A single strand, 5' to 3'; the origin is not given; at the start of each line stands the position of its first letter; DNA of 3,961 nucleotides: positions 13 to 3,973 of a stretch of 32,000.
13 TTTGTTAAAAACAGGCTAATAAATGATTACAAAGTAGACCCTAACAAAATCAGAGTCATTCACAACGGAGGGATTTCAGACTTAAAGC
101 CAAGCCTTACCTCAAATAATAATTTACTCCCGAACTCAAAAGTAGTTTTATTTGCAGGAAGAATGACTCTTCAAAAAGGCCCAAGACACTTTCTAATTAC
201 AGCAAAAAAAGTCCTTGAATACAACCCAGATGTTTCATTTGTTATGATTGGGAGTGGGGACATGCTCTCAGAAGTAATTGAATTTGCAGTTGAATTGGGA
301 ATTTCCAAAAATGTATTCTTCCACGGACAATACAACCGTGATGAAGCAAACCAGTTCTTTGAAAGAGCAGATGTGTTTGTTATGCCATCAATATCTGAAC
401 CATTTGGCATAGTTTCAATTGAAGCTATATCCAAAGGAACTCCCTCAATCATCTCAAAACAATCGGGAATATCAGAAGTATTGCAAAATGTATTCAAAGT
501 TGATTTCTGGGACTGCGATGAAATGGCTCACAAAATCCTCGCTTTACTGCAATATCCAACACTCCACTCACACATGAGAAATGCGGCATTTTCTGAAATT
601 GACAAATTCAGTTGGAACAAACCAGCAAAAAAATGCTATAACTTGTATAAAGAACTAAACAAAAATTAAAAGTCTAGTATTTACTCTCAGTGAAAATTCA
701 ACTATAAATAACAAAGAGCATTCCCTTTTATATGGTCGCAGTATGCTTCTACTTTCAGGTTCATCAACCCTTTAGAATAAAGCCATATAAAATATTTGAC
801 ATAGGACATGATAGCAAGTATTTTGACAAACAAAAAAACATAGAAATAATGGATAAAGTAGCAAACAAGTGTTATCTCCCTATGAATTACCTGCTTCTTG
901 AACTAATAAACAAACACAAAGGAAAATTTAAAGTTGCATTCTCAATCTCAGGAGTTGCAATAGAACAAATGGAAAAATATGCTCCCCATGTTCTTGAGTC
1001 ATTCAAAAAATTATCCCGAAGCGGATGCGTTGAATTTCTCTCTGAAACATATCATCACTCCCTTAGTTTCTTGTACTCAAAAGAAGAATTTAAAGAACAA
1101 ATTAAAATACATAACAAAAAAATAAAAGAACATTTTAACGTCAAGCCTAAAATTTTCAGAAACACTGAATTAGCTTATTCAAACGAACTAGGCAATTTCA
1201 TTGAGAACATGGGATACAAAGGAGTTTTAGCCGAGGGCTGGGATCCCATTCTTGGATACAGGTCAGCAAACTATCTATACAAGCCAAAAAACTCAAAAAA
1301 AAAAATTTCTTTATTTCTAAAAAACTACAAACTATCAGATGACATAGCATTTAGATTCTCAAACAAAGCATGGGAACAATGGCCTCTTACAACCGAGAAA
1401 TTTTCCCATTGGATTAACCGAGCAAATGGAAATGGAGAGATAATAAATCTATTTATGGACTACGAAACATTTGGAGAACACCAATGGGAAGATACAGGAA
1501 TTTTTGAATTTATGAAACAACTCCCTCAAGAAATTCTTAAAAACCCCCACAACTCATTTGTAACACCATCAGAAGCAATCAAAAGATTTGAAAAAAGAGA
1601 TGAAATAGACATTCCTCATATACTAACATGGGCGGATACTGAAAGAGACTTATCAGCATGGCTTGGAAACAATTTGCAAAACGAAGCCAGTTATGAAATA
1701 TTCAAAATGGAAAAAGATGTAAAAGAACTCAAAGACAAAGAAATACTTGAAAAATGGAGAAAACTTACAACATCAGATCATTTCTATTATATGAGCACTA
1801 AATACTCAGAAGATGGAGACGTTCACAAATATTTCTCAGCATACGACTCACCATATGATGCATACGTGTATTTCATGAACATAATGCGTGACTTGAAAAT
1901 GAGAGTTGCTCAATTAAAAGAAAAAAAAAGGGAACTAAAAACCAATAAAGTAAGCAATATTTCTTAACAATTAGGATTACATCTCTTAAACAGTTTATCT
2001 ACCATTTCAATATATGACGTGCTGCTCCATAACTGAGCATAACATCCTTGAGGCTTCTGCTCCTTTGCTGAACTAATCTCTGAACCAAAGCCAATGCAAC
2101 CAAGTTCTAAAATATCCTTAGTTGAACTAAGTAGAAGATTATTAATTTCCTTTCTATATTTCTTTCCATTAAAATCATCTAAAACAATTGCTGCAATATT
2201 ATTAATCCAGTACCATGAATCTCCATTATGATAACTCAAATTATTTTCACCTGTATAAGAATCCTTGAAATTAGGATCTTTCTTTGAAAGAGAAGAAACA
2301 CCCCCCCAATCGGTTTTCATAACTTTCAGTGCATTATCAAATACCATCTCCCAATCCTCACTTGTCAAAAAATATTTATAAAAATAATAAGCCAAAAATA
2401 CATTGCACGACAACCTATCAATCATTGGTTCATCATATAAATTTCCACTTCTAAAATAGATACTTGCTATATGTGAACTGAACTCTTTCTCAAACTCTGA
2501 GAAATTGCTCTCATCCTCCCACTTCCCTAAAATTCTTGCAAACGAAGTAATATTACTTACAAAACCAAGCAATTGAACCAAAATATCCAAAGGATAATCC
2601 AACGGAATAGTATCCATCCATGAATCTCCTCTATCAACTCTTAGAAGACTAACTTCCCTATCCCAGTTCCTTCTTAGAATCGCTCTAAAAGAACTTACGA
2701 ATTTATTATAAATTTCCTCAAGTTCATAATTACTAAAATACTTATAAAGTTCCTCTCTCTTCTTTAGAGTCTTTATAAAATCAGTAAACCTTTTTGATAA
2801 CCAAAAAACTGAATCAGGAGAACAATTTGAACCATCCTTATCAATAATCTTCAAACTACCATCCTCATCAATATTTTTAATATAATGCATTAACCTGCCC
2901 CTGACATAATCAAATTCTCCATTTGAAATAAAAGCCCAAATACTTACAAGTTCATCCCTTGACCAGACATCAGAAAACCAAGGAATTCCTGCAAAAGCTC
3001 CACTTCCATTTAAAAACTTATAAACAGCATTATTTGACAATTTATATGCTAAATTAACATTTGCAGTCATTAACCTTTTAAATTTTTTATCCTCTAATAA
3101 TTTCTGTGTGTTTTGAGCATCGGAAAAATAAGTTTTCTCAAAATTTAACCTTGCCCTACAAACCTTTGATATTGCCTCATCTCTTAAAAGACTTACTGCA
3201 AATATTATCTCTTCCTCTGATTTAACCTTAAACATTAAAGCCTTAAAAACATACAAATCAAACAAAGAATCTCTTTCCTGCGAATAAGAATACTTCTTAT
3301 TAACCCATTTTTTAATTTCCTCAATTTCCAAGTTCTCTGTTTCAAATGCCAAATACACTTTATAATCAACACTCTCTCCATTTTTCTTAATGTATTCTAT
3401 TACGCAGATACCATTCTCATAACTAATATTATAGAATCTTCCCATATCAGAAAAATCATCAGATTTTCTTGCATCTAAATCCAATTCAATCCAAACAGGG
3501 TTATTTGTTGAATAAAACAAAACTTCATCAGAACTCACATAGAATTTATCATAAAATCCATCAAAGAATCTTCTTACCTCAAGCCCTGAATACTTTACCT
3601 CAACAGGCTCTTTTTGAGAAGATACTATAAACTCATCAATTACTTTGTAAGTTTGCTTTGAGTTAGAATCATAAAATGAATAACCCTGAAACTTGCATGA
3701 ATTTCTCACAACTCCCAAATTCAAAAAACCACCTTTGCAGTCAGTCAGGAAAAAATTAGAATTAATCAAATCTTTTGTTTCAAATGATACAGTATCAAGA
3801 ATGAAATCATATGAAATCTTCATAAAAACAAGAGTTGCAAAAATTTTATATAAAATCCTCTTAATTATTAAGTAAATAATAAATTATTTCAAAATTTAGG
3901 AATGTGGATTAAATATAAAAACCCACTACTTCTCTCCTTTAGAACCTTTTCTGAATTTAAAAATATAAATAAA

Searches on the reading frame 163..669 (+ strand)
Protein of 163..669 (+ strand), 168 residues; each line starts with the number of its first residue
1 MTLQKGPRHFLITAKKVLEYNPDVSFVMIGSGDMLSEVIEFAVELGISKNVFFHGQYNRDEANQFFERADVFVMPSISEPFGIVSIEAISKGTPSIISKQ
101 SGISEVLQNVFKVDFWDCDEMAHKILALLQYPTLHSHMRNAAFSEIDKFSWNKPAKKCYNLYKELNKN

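Call 63: search_protein_families(library=pfam, proteins=[window:163-669:+], max_evalue=0.001)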
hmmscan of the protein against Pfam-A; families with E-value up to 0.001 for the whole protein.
window:163-669:+ (168 aa): 5 families
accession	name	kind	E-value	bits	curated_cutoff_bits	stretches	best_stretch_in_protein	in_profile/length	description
PF00534.26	Glycos_transf_1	-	1.6e-26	93.3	26.4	1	4-142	27-169/172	Glycosyl transferases group 1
PF13692.12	Glyco_trans_1_4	-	4.6e-22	79.2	27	1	4-130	14-141/142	Glycosyl transferases group 1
PF20706.3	GT4-conflict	-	2.3e-13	50.3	26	1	58-113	271-326/385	Family 4 Glycosyltransferase in conflict systems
PF00982.27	Glyco_transf_20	-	1.2e-05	24.7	32.5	1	51-146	354-455/473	Glycosyltransferase family 20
PF13524.12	Glyco_trans_1_2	-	0.00033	21.1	25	1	21-144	12-127/144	Glycosyl transferase-like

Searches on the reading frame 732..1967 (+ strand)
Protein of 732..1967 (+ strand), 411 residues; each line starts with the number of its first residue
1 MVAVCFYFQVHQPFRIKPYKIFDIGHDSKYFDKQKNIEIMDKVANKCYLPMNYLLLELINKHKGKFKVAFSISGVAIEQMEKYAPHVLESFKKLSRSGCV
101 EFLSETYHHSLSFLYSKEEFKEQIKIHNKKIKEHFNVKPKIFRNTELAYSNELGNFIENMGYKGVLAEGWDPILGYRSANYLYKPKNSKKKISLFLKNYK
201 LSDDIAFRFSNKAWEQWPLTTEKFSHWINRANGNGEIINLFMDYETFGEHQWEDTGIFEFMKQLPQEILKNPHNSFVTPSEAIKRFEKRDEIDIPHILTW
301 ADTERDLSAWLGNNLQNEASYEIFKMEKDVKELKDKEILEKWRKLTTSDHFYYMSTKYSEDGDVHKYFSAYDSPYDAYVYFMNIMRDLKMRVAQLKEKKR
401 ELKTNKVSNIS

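Call 63: search_protein_families(library=pfam, proteins=[window:732-1967:+], max_evalue=0.001)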
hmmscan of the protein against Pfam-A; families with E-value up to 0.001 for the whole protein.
window:732-1967:+ (411 aa): 2 families
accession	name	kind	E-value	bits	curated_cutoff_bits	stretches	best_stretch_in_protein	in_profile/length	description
PF03065.20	Glyco_hydro_57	-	1.3e-80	271.3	21.2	1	6-295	2-291/291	Glycosyl hydrolase family 57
PF01522.26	Polysacc_deac_1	-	5.7e-08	33.2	23.1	1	65-164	32-123/124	Polysaccharide deacetylase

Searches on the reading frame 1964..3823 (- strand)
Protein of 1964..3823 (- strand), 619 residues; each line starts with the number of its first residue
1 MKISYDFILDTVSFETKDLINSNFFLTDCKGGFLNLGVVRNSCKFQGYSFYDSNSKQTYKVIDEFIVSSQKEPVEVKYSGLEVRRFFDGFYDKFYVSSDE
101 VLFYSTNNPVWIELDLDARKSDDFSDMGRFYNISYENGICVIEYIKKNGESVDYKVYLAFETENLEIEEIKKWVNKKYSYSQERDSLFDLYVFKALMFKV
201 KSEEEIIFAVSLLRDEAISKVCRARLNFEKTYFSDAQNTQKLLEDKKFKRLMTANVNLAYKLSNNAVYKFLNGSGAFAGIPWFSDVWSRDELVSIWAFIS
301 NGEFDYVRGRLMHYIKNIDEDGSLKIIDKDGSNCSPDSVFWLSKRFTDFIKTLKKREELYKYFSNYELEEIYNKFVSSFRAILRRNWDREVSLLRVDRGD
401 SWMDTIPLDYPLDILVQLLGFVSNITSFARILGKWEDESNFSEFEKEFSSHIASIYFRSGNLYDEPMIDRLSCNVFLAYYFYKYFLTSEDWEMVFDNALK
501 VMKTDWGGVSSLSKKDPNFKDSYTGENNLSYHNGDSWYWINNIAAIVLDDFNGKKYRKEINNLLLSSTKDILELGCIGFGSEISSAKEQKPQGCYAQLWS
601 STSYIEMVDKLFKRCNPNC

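Call 63: search_protein_families(library=pfam, proteins=[window:1964-3823:-], max_evalue=0.001)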
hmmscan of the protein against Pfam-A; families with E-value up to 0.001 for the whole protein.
window:1964-3823:- (619 aa): 1 family
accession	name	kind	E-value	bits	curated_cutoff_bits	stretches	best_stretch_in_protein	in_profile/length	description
PF06202.20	GDE_C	-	1.8e-19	70.4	21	1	275-603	17-364/367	Amylo-alpha-1,6-glucosidase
